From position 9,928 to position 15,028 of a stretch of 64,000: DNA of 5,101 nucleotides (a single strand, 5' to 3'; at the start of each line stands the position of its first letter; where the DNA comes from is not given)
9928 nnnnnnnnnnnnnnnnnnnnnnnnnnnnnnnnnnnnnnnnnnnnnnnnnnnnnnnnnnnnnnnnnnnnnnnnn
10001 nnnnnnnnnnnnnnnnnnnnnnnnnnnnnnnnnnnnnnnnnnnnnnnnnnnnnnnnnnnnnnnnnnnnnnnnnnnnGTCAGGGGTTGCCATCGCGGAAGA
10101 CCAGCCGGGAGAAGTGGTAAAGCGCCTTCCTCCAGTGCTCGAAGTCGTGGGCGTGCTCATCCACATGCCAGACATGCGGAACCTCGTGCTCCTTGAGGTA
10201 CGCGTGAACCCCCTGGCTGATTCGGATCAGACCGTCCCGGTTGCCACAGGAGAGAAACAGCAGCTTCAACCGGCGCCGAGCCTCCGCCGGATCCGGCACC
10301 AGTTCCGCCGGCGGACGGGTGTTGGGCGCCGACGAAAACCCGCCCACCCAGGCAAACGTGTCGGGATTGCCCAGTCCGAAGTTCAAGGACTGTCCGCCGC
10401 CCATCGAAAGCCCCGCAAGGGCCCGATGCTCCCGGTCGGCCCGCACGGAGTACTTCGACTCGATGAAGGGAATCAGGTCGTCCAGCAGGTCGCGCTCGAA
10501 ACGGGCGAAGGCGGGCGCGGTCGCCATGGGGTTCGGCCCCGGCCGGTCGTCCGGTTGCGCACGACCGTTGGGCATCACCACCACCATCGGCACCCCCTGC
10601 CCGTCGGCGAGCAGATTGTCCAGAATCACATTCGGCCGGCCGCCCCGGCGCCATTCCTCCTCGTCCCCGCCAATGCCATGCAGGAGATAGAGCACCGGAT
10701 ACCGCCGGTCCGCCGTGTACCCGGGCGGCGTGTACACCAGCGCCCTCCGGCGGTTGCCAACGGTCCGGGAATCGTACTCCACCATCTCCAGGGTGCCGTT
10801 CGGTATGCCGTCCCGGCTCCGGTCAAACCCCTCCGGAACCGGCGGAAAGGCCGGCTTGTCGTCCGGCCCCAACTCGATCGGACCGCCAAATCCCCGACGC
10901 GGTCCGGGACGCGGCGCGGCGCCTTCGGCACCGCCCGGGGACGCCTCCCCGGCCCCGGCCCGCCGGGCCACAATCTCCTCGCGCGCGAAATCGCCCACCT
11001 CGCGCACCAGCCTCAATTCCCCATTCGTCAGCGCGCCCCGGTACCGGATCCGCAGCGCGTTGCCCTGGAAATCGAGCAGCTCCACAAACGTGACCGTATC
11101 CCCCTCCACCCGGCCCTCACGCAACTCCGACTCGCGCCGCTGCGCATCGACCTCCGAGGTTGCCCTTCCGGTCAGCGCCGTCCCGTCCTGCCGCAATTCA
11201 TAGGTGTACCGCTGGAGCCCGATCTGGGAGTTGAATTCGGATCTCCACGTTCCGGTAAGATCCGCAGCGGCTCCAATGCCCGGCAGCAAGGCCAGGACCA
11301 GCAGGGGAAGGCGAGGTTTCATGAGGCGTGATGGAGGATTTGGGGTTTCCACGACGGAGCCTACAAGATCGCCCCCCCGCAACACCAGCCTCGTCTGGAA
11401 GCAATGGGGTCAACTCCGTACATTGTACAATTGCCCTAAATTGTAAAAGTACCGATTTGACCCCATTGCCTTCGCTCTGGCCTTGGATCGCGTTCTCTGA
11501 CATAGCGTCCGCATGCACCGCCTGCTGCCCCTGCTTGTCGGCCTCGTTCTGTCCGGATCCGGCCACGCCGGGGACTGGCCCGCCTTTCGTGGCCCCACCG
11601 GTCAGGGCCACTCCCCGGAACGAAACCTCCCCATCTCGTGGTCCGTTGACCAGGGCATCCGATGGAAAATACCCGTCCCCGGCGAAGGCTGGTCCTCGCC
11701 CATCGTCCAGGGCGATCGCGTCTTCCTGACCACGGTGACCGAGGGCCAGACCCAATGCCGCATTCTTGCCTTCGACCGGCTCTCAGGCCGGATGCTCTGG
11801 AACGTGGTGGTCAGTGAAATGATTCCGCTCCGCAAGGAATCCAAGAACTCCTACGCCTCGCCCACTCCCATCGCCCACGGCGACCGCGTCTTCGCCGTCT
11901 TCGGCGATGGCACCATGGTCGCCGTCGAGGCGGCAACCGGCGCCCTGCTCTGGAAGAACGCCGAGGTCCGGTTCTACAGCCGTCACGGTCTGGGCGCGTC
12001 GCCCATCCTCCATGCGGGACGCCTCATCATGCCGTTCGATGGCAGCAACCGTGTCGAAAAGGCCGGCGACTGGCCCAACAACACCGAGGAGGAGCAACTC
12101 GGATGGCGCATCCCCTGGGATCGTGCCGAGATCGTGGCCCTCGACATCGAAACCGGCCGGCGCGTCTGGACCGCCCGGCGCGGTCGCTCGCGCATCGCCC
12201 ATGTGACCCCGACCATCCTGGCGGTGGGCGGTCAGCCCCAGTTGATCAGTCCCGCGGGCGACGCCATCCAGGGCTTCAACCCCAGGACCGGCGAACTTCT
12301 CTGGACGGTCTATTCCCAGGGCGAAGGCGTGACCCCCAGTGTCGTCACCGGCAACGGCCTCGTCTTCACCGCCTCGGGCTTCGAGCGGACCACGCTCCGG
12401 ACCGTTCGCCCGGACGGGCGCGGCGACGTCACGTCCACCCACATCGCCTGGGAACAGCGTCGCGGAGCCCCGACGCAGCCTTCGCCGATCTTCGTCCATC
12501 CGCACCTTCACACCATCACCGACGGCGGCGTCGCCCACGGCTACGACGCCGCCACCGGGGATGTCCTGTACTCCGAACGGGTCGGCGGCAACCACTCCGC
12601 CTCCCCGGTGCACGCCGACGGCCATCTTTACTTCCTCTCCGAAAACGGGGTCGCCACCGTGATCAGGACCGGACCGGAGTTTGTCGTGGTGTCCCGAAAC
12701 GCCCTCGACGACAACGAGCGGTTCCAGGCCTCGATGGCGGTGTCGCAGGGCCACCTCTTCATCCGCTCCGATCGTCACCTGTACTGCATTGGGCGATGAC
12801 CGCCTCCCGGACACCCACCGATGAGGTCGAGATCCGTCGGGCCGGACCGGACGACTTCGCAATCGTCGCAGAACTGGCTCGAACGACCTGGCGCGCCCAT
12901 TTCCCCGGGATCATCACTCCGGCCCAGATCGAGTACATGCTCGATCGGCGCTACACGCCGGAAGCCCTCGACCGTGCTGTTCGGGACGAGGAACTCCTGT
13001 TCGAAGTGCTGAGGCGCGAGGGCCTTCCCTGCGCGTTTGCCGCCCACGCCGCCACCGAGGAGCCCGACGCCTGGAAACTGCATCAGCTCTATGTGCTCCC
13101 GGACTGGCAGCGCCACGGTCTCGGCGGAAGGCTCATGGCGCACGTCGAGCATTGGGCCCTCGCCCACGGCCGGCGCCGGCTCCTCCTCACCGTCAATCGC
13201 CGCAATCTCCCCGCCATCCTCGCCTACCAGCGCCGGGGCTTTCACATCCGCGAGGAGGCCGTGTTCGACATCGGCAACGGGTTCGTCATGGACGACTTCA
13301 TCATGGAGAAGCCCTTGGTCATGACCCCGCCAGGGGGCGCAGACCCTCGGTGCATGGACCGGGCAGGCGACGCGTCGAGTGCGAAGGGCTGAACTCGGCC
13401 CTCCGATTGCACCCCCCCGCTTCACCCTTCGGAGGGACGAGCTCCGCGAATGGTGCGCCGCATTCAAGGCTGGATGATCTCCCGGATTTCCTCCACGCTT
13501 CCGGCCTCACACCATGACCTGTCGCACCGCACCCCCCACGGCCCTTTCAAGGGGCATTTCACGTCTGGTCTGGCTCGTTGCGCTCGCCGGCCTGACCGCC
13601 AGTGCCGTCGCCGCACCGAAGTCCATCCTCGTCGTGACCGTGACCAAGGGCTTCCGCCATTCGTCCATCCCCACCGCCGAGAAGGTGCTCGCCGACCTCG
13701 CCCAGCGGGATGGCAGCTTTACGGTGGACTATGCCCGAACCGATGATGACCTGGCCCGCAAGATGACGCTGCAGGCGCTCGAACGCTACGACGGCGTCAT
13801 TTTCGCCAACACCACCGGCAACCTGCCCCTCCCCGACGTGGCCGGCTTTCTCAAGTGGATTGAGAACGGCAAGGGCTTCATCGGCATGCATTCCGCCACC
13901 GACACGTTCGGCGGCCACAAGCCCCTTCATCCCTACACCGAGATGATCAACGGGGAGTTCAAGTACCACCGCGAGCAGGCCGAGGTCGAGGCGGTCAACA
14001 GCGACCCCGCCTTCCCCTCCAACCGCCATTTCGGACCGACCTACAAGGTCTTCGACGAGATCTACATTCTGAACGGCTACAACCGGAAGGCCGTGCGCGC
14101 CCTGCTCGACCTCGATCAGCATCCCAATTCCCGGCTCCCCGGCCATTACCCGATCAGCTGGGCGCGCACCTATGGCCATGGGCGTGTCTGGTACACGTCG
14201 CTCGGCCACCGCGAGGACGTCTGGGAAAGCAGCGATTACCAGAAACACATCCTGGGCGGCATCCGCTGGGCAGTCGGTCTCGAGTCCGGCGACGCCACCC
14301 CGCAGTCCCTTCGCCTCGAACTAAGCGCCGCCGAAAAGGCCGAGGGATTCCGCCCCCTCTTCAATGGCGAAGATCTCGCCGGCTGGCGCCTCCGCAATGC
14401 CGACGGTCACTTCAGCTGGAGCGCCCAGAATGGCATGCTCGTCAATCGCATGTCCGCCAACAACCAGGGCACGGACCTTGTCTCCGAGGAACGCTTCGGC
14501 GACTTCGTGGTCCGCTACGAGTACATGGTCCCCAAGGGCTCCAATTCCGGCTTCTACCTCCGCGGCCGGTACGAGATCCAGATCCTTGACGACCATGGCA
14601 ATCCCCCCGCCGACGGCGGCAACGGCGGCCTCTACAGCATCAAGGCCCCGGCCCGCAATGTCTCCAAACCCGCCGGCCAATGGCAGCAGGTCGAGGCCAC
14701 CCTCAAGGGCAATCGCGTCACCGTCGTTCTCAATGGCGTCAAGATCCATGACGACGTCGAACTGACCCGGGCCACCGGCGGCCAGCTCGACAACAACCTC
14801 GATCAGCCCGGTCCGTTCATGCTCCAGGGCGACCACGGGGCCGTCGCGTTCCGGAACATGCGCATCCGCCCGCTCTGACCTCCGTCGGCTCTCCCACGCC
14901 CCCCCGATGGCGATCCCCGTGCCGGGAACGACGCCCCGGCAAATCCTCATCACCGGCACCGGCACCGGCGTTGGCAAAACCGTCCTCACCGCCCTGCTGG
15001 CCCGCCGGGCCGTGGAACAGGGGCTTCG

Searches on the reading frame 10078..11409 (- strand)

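Call 45: search_protein_families(library=pfam, proteins=[window:10078-11409:-], max_evalue=0.00001)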
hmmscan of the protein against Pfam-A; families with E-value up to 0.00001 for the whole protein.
window:10078-11409:- (443 aa): 1 family
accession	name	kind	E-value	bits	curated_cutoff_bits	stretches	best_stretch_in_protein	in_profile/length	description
PF00756.26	Esterase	-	3.7e-24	86.3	22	1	214-364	1-152/251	Putative esterase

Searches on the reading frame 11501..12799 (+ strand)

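Call 45: search_protein_families(library=pfam, proteins=[window:11501-12799:+], max_evalue=0.00001)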
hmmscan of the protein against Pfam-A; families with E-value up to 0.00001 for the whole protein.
window:11501-12799:+ (432 aa): 3 families
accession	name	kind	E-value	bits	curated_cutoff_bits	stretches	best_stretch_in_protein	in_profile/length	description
PF13360.13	PQQ_2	-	9.3e-28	97.9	27.6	1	52-153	54-144/233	Outer membrane protein assembly factor BamB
PF01011.28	PQQ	-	9.8e-09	34.9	26.7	0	110-154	40-84/595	Glucose/ethanol/alcohol dehydrogenase, beta-propeller domain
PF13570.13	Beta-prop_ACSF4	-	3.3e-06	27.2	133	0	52-152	124-209/329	Beta-alanine-activating enzyme, beta-propeller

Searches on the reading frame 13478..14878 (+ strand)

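Call 47: search_protein_families(library=pfam, proteins=[window:13478-14878:+], max_evalue=0.00001)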
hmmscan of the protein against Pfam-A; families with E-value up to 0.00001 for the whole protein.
window:13478-14878:+ (466 aa): 2 families
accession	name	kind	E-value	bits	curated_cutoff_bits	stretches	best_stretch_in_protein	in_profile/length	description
PF06439.18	3keto-disac_hyd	-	2.8e-44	151.8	26.8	1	290-464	1-187/187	3-keto-disaccharide hydrolase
PF06283.17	ThuA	-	3.7e-44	151.9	33.4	1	50-265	2-209/209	Trehalose utilisation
